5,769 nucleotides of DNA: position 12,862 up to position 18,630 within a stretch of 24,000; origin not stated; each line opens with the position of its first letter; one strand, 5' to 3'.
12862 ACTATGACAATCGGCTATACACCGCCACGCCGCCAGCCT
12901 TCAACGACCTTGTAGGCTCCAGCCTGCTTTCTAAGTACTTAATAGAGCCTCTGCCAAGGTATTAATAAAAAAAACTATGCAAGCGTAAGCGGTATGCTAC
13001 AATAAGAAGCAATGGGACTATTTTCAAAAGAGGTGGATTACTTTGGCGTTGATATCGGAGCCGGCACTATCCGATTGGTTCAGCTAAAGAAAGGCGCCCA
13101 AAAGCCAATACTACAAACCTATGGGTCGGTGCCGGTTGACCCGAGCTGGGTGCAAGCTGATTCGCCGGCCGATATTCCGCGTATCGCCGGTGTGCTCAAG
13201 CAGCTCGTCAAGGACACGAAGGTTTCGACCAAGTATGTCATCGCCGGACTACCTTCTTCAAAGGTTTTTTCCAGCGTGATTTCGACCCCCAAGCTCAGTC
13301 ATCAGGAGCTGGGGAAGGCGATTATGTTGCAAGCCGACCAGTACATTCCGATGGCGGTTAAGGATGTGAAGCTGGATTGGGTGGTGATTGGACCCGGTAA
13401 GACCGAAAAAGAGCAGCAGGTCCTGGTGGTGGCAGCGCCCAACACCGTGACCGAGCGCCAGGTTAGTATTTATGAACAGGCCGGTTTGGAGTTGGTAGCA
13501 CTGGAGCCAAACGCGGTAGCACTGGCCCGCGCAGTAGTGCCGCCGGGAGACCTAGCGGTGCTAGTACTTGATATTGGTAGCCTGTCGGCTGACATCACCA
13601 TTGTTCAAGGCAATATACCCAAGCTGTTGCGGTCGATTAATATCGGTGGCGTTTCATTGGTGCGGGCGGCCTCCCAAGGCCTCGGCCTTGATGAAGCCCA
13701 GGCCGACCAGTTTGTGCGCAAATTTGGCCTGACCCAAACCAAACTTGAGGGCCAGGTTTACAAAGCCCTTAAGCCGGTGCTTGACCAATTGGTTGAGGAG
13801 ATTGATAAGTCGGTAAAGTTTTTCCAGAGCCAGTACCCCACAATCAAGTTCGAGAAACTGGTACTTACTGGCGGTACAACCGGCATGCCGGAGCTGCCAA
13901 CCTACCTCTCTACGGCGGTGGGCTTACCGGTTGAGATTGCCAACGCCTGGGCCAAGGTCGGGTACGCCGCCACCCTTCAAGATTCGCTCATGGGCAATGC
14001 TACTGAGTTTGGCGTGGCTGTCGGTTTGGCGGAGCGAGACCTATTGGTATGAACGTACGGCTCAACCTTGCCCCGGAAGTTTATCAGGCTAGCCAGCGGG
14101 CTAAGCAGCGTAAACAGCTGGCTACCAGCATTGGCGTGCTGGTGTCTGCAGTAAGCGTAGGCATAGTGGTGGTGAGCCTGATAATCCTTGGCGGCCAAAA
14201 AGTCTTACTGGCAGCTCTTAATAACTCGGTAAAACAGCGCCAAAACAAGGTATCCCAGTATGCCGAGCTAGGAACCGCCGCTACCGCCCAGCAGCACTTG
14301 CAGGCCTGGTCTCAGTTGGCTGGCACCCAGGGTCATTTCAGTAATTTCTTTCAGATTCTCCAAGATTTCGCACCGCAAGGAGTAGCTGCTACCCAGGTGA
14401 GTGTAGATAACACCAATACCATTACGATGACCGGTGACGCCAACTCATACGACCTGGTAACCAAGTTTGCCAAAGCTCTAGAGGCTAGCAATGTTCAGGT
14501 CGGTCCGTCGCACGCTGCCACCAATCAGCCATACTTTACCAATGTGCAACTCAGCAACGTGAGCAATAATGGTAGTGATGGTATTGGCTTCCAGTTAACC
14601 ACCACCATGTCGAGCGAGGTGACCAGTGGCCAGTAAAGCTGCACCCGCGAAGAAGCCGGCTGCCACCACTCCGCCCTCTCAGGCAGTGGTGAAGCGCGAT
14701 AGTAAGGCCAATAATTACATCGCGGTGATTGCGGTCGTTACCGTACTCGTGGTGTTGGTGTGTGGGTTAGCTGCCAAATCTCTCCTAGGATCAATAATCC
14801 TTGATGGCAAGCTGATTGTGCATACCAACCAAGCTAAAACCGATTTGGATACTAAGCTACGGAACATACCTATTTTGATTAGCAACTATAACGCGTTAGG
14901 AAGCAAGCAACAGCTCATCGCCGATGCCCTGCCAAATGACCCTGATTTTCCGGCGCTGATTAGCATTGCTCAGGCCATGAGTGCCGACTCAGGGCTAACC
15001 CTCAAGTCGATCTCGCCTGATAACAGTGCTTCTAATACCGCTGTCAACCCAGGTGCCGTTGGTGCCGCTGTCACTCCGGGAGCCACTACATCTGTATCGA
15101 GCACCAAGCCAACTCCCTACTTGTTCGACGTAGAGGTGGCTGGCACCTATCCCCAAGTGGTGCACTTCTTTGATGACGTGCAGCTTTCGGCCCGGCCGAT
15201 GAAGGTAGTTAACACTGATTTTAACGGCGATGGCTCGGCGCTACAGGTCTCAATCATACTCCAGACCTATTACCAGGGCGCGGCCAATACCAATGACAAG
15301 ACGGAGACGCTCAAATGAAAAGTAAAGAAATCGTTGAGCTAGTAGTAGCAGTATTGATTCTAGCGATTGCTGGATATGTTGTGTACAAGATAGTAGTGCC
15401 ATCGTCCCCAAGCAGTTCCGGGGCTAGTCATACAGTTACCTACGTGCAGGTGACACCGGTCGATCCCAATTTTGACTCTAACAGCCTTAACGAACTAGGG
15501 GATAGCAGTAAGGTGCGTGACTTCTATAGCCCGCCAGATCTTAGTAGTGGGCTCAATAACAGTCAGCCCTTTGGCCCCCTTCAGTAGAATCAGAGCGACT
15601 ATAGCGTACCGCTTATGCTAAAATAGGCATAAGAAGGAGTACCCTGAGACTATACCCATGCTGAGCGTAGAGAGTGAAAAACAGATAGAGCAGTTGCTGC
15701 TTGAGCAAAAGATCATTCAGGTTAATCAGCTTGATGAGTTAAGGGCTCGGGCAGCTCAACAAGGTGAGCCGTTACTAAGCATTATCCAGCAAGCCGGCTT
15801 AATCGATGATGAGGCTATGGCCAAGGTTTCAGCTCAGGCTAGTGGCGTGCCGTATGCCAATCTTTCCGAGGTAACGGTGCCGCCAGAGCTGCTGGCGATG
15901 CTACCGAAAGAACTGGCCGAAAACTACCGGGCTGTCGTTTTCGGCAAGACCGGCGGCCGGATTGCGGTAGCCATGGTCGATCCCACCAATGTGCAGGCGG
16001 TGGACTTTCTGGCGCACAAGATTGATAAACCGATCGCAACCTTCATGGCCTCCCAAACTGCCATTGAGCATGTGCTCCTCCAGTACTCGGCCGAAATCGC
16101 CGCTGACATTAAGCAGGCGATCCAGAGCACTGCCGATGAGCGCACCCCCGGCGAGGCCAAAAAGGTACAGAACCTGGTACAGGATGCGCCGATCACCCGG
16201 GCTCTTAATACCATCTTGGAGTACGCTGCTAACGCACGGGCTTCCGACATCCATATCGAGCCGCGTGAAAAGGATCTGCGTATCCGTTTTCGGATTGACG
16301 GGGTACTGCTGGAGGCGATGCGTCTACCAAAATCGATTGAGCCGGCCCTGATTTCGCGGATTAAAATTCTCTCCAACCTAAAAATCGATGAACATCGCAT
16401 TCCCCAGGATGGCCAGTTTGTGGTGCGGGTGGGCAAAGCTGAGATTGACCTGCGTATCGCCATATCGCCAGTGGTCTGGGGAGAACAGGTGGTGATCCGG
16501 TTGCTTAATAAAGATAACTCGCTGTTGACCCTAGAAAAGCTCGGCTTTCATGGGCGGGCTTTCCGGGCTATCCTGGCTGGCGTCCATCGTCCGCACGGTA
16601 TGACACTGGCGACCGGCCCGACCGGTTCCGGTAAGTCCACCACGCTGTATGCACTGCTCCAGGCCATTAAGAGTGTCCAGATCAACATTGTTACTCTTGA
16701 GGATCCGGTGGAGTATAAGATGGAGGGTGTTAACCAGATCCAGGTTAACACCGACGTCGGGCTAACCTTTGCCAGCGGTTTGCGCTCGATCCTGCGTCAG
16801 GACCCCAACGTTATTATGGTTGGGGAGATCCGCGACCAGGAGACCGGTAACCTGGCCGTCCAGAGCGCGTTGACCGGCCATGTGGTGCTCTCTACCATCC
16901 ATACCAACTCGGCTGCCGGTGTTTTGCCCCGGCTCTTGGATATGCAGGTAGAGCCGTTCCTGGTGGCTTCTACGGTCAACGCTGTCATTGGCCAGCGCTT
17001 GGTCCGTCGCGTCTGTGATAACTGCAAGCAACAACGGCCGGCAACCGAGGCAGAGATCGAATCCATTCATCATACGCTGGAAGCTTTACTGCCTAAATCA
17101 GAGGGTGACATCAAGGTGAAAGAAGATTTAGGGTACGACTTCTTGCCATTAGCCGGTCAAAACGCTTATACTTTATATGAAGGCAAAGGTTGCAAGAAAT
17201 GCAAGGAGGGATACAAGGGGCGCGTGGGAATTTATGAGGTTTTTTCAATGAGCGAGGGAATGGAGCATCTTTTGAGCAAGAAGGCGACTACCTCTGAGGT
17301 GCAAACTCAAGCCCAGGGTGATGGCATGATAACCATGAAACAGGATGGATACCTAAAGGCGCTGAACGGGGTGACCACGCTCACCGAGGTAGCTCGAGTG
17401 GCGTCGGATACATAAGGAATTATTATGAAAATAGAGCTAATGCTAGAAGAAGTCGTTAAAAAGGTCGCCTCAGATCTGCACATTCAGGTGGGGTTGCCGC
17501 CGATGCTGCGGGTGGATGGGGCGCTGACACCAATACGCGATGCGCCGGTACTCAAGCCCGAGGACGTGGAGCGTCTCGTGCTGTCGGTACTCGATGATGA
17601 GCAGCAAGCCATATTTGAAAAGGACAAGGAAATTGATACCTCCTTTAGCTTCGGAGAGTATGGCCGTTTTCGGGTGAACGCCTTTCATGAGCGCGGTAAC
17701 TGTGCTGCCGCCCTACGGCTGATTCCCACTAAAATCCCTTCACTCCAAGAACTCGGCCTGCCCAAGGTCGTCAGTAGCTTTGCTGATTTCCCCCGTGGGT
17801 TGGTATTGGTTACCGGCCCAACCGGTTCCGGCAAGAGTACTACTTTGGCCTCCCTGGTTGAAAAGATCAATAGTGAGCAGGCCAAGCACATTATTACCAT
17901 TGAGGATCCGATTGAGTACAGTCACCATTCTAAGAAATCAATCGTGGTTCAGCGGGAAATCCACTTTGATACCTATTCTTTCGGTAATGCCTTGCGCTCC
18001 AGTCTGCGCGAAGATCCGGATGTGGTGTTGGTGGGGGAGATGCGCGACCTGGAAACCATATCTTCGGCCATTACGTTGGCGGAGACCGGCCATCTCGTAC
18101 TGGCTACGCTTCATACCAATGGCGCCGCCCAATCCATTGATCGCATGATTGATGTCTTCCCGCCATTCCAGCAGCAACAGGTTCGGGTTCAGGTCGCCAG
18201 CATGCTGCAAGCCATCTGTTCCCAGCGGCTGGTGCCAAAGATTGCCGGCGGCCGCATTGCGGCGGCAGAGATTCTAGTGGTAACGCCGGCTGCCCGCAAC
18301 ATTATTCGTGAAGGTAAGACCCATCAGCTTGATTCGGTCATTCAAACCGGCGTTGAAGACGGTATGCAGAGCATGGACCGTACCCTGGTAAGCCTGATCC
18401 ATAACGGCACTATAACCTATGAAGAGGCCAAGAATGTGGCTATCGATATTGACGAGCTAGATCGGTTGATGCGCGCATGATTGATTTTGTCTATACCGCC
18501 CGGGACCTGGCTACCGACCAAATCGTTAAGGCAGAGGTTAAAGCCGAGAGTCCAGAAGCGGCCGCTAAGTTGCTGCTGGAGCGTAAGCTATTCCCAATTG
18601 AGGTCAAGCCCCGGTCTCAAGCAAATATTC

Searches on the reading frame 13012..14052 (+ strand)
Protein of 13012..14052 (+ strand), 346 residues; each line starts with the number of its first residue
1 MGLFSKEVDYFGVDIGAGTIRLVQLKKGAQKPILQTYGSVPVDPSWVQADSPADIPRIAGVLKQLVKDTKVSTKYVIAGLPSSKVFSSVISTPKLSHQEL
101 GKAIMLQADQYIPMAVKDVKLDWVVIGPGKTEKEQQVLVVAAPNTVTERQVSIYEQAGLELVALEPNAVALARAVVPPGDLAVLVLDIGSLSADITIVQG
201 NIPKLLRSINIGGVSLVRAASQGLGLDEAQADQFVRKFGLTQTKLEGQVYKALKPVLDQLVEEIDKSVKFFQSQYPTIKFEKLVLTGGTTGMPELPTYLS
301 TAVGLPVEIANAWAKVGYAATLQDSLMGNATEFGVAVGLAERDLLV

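Call 9: search_protein_families(library=pfam, proteins=[window:13012-14052:+], max_evalue=0.001)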
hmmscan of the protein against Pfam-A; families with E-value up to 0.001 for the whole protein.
window:13012-14052:+ (346 aa): 3 families
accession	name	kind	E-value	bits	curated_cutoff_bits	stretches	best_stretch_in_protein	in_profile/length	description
PF11104.14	PilM_2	-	4.4e-44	151.3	27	1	12-342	1-338/340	Type IV pilus assembly protein PilM;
PF14450.12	FtsA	-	4.5e-10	40.4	31.8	1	185-315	2-119/127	Cell division protein FtsA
PF06723.19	MreB_Mbl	-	6.8e-05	22.3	27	0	247-312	240-306/327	MreB/Mbl protein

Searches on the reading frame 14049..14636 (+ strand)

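Call 9: search_protein_families(library=pfam, proteins=[window:14049-14636:+], max_evalue=0.001)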
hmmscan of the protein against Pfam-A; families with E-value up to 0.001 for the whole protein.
window:14049-14636:+ (195 aa): 1 family
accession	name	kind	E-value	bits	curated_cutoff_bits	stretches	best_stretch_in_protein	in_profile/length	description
PF05137.18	PilN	-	4.7e-07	30.2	22.8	1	100-148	2-49/78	Fimbrial assembly protein (PilN)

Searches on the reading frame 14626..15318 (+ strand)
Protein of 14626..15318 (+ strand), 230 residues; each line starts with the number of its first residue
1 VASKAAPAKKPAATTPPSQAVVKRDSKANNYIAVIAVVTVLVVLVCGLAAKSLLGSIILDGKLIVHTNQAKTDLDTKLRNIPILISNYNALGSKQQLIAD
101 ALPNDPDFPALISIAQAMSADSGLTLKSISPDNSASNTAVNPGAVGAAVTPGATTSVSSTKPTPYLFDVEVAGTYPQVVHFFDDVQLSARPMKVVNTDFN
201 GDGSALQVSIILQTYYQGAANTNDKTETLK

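Call 9: search_protein_families(library=pfam, proteins=[window:14626-15318:+], max_evalue=0.001)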
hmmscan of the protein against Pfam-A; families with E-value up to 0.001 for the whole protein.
window:14626-15318:+ (230 aa): 1 family
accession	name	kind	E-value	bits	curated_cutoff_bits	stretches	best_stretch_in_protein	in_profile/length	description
PF04350.18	PilO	-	6.2e-07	30.1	22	0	76-137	20-81/145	Pilus assembly protein, PilO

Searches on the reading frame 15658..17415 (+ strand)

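Call 9: search_protein_families(library=pfam, proteins=[window:15658-17415:+], max_evalue=0.001)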
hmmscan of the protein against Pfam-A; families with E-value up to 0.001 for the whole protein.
window:15658-17415:+ (585 aa): 3 families
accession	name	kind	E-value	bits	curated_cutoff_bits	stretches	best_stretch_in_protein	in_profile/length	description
PF00437.27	T2SSE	-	1.2e-126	422.7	24.9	1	174-580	3-370/370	Type II/IV secretion system protein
PF05157.20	MshEN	-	3e-15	56.4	23.1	1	63-144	2-84/90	MshEN domain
PF13555.12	AAA_29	-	0.00032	20.8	27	1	311-334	20-43/61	P-loop containing region of AAA domain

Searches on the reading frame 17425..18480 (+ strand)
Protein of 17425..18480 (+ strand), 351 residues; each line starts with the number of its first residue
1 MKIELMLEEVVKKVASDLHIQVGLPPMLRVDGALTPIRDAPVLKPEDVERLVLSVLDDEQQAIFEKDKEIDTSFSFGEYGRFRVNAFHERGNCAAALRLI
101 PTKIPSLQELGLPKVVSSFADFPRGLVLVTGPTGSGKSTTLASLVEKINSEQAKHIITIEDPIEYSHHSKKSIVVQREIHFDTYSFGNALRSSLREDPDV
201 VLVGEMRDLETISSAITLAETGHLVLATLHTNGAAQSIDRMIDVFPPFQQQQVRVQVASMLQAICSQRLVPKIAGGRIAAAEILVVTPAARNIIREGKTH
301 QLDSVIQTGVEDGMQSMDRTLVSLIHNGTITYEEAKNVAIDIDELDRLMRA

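Call 9: search_protein_families(library=pfam, proteins=[window:17425-18480:+], max_evalue=0.001)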
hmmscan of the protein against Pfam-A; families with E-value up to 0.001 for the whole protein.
window:17425-18480:+ (351 aa): 9 families
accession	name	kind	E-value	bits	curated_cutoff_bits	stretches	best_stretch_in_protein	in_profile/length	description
PF00437.27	T2SSE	-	6.8e-52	176.8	24.9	1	3-273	12-281/370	Type II/IV secretion system protein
PF13401.12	AAA_22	-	2.9e-05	24.8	27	1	123-160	4-40/130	AAA domain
PF13604.12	AAA_30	-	5.2e-05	23.5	27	1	115-209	9-100/191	AAA domain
PF25199.1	nSTAND_NTPase5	-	5.6e-05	23.4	34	1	125-167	42-84/145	Novel STAND NTPase 5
PF13191.12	AAA_16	-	0.00013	23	32.6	1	123-162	24-59/167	AAA ATPase domain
PF01935.23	DUF87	-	0.00023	21.8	23.2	1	128-169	27-68/220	Helicase HerA, central domain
PF13476.12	AAA_23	-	0.00064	20.9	27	0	121-143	16-38/201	AAA domain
PF13207.12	AAA_17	-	0.00075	20.2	27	0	130-149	1-20/136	AAA domain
PF00265.24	TK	-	0.00096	19.5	20.6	0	126-234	3-116/176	Thymidine kinase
